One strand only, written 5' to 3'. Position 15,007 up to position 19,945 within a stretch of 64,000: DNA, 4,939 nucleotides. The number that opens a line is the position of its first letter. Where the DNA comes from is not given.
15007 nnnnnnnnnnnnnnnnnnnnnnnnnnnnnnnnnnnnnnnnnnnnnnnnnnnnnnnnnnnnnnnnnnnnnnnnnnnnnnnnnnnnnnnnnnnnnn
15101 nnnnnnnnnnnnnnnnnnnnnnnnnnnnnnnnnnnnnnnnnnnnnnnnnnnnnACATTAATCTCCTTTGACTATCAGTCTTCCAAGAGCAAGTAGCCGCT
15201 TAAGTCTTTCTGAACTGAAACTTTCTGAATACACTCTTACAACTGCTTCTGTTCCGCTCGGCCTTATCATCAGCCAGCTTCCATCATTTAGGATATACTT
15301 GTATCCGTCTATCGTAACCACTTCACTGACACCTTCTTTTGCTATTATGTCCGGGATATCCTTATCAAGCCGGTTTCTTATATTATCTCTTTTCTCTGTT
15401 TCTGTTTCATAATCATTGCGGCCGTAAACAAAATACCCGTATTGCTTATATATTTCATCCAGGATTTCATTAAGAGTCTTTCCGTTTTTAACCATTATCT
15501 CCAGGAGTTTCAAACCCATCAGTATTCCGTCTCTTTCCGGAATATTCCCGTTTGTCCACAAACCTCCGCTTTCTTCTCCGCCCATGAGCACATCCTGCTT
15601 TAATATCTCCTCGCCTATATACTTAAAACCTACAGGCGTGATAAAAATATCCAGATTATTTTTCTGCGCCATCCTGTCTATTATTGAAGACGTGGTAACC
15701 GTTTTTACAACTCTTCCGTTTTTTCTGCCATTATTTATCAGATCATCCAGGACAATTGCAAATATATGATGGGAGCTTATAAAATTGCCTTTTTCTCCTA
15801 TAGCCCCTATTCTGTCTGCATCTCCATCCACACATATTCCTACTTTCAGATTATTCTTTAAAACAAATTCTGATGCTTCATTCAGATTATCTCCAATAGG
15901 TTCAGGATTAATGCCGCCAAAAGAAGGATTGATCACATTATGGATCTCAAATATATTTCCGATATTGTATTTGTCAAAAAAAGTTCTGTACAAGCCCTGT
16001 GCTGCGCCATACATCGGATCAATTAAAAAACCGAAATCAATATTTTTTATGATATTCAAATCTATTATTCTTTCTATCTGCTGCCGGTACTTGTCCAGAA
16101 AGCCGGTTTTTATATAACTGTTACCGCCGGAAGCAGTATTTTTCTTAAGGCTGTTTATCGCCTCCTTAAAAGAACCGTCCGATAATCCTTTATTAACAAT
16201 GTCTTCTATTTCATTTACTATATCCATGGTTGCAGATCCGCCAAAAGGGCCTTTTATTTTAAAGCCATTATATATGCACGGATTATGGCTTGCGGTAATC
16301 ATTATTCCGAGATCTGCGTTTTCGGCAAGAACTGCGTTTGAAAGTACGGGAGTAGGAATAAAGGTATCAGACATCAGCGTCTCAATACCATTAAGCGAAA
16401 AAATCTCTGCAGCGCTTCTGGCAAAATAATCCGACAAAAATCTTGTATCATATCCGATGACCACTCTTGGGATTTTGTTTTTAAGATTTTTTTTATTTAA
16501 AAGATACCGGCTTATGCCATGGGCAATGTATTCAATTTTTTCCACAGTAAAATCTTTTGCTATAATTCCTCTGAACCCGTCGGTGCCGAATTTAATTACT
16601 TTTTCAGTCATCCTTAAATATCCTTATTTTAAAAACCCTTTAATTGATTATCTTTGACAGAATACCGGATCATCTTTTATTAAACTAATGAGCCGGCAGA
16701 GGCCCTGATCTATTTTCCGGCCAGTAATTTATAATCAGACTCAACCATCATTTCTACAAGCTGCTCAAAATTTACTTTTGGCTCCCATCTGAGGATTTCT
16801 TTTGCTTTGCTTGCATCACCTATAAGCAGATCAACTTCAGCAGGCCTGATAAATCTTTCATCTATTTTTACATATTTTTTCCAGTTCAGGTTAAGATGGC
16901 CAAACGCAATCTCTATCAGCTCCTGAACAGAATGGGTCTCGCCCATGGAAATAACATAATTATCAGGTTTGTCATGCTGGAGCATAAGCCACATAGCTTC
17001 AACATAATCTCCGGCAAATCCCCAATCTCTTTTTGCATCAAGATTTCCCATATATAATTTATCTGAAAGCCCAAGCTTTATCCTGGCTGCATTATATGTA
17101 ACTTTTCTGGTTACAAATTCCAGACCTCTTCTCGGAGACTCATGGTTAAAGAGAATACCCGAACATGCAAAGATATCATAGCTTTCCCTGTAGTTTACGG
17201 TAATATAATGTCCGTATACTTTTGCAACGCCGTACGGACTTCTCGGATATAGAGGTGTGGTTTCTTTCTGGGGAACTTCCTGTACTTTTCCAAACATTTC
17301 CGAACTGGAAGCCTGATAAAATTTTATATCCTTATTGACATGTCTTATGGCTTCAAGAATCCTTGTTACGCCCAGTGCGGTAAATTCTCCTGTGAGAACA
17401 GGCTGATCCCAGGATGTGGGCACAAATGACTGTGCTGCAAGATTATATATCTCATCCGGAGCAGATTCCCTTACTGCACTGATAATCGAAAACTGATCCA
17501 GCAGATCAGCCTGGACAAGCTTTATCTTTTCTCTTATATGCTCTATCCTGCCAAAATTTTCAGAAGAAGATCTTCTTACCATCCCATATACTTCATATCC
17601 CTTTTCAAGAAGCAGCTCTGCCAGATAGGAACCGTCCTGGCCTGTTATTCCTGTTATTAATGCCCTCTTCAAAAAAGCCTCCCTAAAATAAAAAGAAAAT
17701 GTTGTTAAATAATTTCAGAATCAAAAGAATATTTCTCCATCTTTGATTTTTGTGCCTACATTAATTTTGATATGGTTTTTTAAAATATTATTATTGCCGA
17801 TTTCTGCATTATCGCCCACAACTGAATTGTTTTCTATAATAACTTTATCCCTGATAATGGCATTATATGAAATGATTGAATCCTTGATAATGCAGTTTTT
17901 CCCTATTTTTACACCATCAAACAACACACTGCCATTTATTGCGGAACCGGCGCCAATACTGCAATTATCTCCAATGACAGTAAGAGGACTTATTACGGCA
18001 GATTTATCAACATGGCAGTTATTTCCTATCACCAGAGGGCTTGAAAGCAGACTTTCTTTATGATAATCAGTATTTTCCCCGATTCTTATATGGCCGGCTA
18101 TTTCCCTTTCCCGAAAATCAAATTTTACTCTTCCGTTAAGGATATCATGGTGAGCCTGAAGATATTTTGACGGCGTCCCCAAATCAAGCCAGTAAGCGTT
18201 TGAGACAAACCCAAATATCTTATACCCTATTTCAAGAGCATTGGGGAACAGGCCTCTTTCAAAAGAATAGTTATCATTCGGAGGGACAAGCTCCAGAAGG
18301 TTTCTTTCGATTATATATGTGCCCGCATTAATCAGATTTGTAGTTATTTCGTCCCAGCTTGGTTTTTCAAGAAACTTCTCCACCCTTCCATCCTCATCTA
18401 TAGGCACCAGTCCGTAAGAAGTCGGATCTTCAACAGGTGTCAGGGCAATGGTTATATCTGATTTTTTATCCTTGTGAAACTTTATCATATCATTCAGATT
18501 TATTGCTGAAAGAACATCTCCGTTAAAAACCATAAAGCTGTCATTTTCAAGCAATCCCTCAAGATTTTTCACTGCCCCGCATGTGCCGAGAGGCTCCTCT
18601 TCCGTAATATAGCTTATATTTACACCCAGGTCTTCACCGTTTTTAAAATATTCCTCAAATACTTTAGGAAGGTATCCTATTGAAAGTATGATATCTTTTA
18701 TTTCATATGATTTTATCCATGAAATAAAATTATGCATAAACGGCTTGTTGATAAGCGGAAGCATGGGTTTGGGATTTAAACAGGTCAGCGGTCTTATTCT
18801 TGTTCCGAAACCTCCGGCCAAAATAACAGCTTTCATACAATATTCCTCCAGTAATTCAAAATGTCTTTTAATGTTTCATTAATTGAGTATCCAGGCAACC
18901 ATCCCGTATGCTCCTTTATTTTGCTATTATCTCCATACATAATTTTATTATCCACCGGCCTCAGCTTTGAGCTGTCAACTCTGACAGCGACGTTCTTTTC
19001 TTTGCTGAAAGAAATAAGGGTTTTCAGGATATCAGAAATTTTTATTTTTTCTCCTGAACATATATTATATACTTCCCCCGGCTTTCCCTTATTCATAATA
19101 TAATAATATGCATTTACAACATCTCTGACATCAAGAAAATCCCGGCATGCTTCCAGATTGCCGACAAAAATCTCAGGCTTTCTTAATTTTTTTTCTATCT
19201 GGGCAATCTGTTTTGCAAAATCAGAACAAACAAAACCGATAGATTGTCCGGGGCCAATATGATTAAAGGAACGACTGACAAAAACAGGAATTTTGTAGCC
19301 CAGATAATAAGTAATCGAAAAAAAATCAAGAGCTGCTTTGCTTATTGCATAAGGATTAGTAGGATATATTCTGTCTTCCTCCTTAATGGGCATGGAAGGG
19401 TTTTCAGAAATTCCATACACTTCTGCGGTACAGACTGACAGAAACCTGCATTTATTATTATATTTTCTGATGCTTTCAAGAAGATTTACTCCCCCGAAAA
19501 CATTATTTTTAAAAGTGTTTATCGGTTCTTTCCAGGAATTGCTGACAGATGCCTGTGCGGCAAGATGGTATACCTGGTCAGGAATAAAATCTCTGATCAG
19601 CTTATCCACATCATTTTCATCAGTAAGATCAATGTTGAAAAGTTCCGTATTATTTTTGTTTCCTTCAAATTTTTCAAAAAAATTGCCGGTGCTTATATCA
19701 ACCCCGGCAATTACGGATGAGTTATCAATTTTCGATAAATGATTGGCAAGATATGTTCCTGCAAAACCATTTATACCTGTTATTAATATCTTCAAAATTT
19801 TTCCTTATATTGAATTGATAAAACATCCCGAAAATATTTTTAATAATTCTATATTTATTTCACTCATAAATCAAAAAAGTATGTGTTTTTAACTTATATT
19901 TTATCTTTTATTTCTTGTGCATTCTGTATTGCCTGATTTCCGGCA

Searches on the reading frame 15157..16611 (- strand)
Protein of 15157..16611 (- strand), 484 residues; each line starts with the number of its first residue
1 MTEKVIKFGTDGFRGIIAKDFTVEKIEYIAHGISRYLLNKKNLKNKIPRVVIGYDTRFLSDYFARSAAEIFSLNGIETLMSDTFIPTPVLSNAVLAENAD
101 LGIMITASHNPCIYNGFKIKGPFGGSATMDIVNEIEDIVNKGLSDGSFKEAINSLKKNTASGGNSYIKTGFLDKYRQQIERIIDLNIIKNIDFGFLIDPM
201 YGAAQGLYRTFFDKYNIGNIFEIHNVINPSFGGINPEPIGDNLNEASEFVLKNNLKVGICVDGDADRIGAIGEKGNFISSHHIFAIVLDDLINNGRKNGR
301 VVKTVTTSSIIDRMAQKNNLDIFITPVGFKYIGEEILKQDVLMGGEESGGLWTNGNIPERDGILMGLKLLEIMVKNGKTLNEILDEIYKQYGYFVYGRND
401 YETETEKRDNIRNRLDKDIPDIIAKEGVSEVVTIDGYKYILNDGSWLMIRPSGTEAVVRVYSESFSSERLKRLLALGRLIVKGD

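Call 13: search_protein_families(library=pfam, proteins=[window:15157-16611:-], max_evalue=0.001)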
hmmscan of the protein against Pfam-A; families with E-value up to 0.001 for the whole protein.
window:15157-16611:- (484 aa): 4 families
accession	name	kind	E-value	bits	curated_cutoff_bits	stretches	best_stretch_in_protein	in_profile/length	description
PF02878.22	PGM_PMM_I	-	1.4e-35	122.4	22.5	1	6-142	2-134/138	Phosphoglucomutase/phosphomannomutase, alpha/beta/alpha domain I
PF02880.22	PGM_PMM_III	-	7.1e-29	100.7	20.7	1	280-391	2-115/115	Phosphoglucomutase/phosphomannomutase, alpha/beta/alpha domain III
PF02879.22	PGM_PMM_II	-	5.5e-17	62.6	29.3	1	173-275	1-103/103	Phosphoglucomutase/phosphomannomutase, alpha/beta/alpha domain II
PF00408.26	PGM_PMM_IV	-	1.5e-11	44.6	23.1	1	417-474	13-62/68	Phosphoglucomutase/phosphomannomutase, C-terminal domain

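Call 65: search_protein_families(library=ncbifam, proteins=[window:15157-16611:-], max_evalue=1e-10)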
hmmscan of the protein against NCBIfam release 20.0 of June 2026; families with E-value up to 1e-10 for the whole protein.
window:15157-16611:- (484 aa): 7 families
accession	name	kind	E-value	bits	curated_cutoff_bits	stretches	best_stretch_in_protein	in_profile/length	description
TIGR03990.1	Arch_GlmM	equivalog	5.9e-86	289.1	439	1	8-475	4-438/444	phosphoglucosamine mutase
TIGR01132.1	pgm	equivalog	3.6e-53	180.8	778.05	1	3-469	37-528/546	phosphoglucomutase (alpha-D-glucose-1,6-bisphosphate-dependent)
TIGR01455.1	glmM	equivalog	4.8e-50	170.5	447.55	1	8-473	1-432/442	phosphoglucosamine mutase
NF005737.0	PRK07564.1-1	equivalog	9.1e-38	130.2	378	1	8-444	16-478/543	alpha-D-glucose phosphate-specific phosphoglucomutase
NF046027.1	PhglucPhmanMutPgmG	equivalog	3.5e-33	115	600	1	14-475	16-444/460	phosphoglucomutase/phosphomannomutase PgmG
NF007088.0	PRK09542.1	equivalog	7.3e-32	110.9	618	1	12-473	16-445/456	phosphomannomutase/phosphoglucomutase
NF011943.0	PRK15414.1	subfamily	2.4e-15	56.5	801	1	27-468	22-440/456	phosphomannomutase CpsG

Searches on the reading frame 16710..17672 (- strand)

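Call 13: search_protein_families(library=pfam, proteins=[window:16710-17672:-], max_evalue=0.001)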
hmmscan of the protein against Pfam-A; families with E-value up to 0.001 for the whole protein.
window:16710-17672:- (320 aa): 4 families
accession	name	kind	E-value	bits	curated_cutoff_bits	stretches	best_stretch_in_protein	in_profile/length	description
PF16363.11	GDP_Man_Dehyd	-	9.1e-137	456.4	27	1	5-309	1-332/332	GDP-mannose 4,6 dehydratase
PF01370.27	Epimerase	-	3.4e-71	239.9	20.9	1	4-241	1-239/240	NAD dependent epimerase/dehydratase family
PF04321.23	RmlD_sub_bind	-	2.6e-10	40.3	27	1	3-174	2-152/287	RmlD substrate binding domain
PF05368.20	NmrA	-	0.00018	21.6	27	1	2-70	3-70/298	NmrA-like family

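Call 65: search_protein_families(library=ncbifam, proteins=[window:16710-17672:-], max_evalue=1e-10)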
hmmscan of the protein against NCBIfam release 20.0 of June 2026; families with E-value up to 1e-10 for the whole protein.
window:16710-17672:- (320 aa): 5 families
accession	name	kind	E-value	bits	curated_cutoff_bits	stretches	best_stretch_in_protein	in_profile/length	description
TIGR01472.1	gmd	equivalog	2.2e-135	451.3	415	1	2-316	1-341/342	GDP-mannose 4,6-dehydratase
TIGR04180.1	EDH_00030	hypoth_equivalog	7.4e-34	117.1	475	1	5-300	2-296/297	NAD-dependent 4,6-dehydratase LegB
TIGR01181.1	dTDP_gluc_dehyt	equivalog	1.3e-29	103.3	365.1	1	4-310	2-308/321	dTDP-glucose 4,6-dehydratase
TIGR02622.1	CDP_4_6_dhtase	equivalog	1.2e-24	87.1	278.45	1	2-165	5-172/352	CDP-glucose 4,6-dehydratase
TIGR01179.1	galE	equivalog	1.7e-22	79.7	262.3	1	4-164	2-162/332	UDP-glucose 4-epimerase GalE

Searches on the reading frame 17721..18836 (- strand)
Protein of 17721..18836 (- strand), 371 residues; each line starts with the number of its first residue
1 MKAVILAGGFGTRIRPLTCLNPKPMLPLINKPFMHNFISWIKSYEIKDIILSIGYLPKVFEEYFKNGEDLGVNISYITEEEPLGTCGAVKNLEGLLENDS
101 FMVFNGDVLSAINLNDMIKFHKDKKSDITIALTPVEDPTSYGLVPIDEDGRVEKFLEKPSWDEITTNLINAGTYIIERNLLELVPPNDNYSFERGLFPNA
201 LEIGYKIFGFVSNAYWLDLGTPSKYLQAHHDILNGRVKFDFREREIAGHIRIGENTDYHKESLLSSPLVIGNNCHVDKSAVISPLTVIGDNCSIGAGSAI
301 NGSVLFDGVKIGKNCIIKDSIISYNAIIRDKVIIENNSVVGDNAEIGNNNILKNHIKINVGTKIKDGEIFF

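Call 13: search_protein_families(library=pfam, proteins=[window:17721-18836:-], max_evalue=0.001)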
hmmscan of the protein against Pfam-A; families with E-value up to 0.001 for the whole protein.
window:17721-18836:- (371 aa): 8 families
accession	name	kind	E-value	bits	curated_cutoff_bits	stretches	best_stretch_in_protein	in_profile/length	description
PF00483.29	NTP_transferase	-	1.6e-50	172.4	21.2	1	2-233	1-243/245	Nucleotidyl transferase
PF25084.1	LbH_EIF2B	-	3.1e-20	72.6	54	1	253-350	7-103/105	EIF2B subunit epsilon LbH domain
PF00132.30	Hexapep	-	2.3e-13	49.6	27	2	269-302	3-36/36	Bacterial transferase hexapeptide (six repeats)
PF24894.1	Hexapep_GlmU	-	1.1e-07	32.3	23.3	1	269-334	20-83/104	GlmU-like, C-terminal hexapeptide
PF07959.18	Fucose_pyrophosphorylase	-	3.3e-07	30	34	1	277-339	283-346/418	Fucose pyrophosphorylase domain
PF14602.12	Hexapep_2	-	1.8e-05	24.8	27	1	286-317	2-26/34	Hexapeptide repeat of succinyl-transferase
PF12804.13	NTP_transf_3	-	8.6e-05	23.2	27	1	3-108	1-96/160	MobA-like NTP transferase domain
PF25087.1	GMPPB_C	-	0.00027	21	39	1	281-359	6-84/110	GMPPB C-terminal domain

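Call 65: search_protein_families(library=ncbifam, proteins=[window:17721-18836:-], max_evalue=1e-10)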
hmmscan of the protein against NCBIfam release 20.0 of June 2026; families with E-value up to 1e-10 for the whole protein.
window:17721-18836:- (371 aa): 30 families (the best 25 are shown)
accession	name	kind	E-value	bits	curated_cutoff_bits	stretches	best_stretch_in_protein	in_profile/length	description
NF052502.1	man1P_GTase_Rv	exception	2.4e-101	339.1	440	1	2-371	2-349/352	mannose-1-phosphate guanylyltransferase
TIGR03992.1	Arch_glmU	subfamily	6.8e-64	216.2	292.1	1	1-325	1-324/393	bifunctional sugar-1-phosphate nucleotidylyltransferase/acetyltransferase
TIGR01208.1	rmlA_long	equivalog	1.6e-53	181.8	320.25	1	2-345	1-350/353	glucose-1-phosphate thymidylyltransferase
NF041173.1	Sug_nt_acttase_Thmprot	equivalog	6.1e-43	147.3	600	1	1-323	1-322/405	bifunctional sugar-1-phosphate nucleotidylyltransferase/acetyltransferase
NF049965.1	GlMnHpPGnyltfHddC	equivalog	7.4e-43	146.7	300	1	1-227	1-216/221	D-glycero-D-manno-heptose 1-phosphate guanosyltransferase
TIGR02091.1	glgC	equivalog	1.1e-38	133.3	424.9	1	3-335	3-363/364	glucose-1-phosphate adenylyltransferase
NF003670.0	PRK05293.1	equivalog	2.3e-35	122.3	470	1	3-357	7-363/382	glucose-1-phosphate adenylyltransferase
TIGR01173.1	glmU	equivalog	1e-32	113.6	366.85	1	1-182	1-178/452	bifunctional UDP-N-acetylglucosamine diphosphorylase/glucosamine-1-phosphate N-acetyltransferase GlmU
NF045761.1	NAMPUrTaseMurU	equivalog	8.2e-29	101.1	250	1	1-227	1-222/226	N-acetylmuramate alpha-1-phosphate uridylyltransferase MurU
TIGR02623.1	G1P_cyt_trans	equivalog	1.2e-28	100.3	300.25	2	1-66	1-66/255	glucose-1-phosphate cytidylyltransferase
NF010934.1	PRK14354.1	equivalog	1.4e-27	96.4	450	1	3-364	2-357/447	bifunctional UDP-N-acetylglucosamine diphosphorylase/glucosamine-1-phosphate N-acetyltransferase GlmU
NF002772.0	PRK02862.1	equivalog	2.4e-27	95.7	537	1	84-166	99-186/429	glucose-1-phosphate adenylyltransferase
NF010935.0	PRK14355.1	equivalog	6.2e-27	94.3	718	1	2-182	5-184/459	bifunctional UDP-N-acetylglucosamine diphosphorylase/glucosamine-1-phosphate N-acetyltransferase GlmU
NF041313.1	UDPGP_AglF_Halo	equivalog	2e-26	92.9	400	1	1-181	1-179/234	UTP--glucose-1-phosphate uridylyltransferase AglF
NF002023.0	PRK00844.1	subfamily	2.9e-26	92.3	458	1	213-336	257-383/408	glucose-1-phosphate adenylyltransferase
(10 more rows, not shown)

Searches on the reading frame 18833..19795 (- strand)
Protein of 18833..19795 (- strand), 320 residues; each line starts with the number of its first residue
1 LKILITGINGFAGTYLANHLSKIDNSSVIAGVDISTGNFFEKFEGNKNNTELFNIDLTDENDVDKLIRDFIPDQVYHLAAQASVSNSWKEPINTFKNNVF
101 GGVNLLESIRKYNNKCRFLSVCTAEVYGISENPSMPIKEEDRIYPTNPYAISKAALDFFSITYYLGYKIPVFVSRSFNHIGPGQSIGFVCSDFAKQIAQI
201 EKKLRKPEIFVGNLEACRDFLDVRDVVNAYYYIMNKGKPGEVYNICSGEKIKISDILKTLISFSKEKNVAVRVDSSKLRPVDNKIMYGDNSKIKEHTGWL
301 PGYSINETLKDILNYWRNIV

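Call 13: search_protein_families(library=pfam, proteins=[window:18833-19795:-], max_evalue=0.001)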
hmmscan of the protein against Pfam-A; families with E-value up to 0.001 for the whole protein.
window:18833-19795:- (320 aa): 5 families
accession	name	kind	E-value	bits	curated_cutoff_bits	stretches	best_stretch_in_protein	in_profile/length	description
PF16363.11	GDP_Man_Dehyd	-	9.7e-74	249.2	27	1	4-311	1-331/332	GDP-mannose 4,6 dehydratase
PF01370.27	Epimerase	-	1.4e-51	175.6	20.9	1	3-246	1-240/240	NAD dependent epimerase/dehydratase family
PF02719.21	Polysacc_synt_2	-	3.8e-12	46.4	20.2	1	3-114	1-120/293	Polysaccharide biosynthesis protein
PF04321.23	RmlD_sub_bind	-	4.2e-10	39.6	27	1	1-155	1-131/287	RmlD substrate binding domain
PF01073.25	3Beta_HSD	-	3.7e-06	26.6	22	1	4-128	1-121/280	3-beta hydroxysteroid dehydrogenase/isomerase family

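Call 65: search_protein_families(library=ncbifam, proteins=[window:18833-19795:-], max_evalue=1e-10)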
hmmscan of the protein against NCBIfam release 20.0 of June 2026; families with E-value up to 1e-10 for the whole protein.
window:18833-19795:- (320 aa): 15 families
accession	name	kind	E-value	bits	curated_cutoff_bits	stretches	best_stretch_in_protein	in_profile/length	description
TIGR01181.1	dTDP_gluc_dehyt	equivalog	8.5e-47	159.8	365.1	1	2-316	1-311/321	dTDP-glucose 4,6-dehydratase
TIGR04180.1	EDH_00030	hypoth_equivalog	3.2e-45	154.4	475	1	3-303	1-296/297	NAD-dependent 4,6-dehydratase LegB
TIGR01472.1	gmd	equivalog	6.6e-38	130.8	415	1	3-314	3-336/342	GDP-mannose 4,6-dehydratase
TIGR01179.1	galE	equivalog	8.6e-35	120.1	262.3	1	2-314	1-323/332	UDP-glucose 4-epimerase GalE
TIGR02622.1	CDP_4_6_dhtase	equivalog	2.6e-33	115.6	278.45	1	2-318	6-332/352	CDP-glucose 4,6-dehydratase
NF007582.0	PRK10217.1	equivalog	2.8e-27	95.8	698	1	2-313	3-328/355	dTDP-glucose 4,6-dehydratase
NF007490.0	PRK10084.1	subfamily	1.7e-26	93.1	649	1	1-315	1-333/361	dTDP-glucose 4,6-dehydratase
TIGR02197.1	heptose_epim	equivalog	3.5e-20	72.4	274.6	1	3-272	1-269/316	ADP-glyceromanno-heptose 6-epimerase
NF011728.1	PRK15181.1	equivalog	6.2e-16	58.3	760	1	3-316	18-337/348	Vi polysaccharide biosynthesis UDP-N-acetylglucosaminuronic acid C-4 epimerase TviC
NF007956.0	PRK10675.1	subfamily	1.4e-15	57.3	394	1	1-314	1-327/338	UDP-glucose 4-epimerase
NF008872.0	PRK11908.1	equivalog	1e-14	54.4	294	1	1-318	2-337/349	bifunctional UDP-4-keto-pentose/UDP-xylose synthase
NF041015.1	UDPsulfquin_syn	equivalog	1.5e-14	53.8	575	0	48-140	66-158/384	UDP-sulfoquinovose synthase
NF043036.1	ErythonDh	equivalog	7.8e-13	48.3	325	1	1-159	1-159/321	D-erythronate dehydrogenase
NF047922.1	GDPFucSynFcl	equivalog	9.4e-12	45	500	1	54-315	36-300/308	GDP-L-fucose synthase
NF005998.1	PRK08125.1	equivalog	1.8e-11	43.2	777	1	2-292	317-614/649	bifunctional UDP-4-amino-4-deoxy-L-arabinose formyltransferase/UDP-glucuronic acid oxidase ArnA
